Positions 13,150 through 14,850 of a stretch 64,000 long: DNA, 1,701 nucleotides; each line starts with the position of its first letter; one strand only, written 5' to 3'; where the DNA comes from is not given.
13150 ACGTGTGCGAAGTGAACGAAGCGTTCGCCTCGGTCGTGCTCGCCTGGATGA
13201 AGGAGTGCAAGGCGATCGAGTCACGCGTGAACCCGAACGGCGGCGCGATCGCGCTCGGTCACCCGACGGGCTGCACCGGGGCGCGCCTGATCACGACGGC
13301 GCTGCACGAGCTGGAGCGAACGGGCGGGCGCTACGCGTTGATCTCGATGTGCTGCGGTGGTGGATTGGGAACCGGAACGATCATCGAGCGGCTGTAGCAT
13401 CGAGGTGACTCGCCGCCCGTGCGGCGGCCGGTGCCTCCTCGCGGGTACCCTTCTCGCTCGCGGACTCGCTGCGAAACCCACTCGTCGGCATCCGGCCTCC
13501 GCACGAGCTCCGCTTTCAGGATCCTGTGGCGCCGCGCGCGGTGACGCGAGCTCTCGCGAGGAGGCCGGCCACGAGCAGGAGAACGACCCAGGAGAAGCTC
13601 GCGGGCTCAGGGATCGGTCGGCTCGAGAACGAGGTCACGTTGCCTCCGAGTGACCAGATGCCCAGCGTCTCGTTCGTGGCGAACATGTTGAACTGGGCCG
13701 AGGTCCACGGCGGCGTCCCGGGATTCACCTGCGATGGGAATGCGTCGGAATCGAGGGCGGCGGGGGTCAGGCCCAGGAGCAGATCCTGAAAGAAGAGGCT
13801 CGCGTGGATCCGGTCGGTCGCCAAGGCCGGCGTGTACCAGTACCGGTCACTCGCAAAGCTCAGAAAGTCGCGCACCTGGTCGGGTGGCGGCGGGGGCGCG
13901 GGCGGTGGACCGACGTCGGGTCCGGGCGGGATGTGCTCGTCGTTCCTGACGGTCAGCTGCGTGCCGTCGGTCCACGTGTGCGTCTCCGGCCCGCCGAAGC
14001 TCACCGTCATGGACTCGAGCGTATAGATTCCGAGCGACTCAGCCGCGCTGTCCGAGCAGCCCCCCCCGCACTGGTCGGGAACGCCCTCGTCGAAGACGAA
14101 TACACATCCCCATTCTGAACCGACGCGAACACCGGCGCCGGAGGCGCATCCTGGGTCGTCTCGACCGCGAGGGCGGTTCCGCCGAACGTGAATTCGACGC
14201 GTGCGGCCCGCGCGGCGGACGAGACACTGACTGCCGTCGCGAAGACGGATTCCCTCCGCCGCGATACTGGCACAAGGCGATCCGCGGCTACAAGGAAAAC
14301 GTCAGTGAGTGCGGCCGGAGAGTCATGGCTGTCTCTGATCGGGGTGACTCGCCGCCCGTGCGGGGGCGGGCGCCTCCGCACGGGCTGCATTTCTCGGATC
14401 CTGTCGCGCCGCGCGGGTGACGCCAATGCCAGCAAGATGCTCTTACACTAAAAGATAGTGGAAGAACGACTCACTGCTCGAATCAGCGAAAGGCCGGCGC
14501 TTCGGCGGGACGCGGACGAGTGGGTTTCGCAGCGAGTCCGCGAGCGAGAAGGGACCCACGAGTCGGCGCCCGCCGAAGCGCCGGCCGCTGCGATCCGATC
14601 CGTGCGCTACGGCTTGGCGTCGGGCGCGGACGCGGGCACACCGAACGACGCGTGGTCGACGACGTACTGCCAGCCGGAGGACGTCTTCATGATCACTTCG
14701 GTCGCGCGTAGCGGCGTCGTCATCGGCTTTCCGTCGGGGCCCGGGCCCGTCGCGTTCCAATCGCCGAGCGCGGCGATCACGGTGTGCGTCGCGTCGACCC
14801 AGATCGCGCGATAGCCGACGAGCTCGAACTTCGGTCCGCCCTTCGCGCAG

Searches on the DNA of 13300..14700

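Call 51: search_rna_families(source=window, start=13300, end=14700, threshold=evalue, max_evalue=1)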
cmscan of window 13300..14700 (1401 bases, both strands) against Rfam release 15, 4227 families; matches with E-value up to 1: 1.
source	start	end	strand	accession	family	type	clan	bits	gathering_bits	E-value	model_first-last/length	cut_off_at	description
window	14249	14357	+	RF03073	RT-19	Gene; sRNA;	-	19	78.3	0.6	1-99/99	no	RT-19 RNA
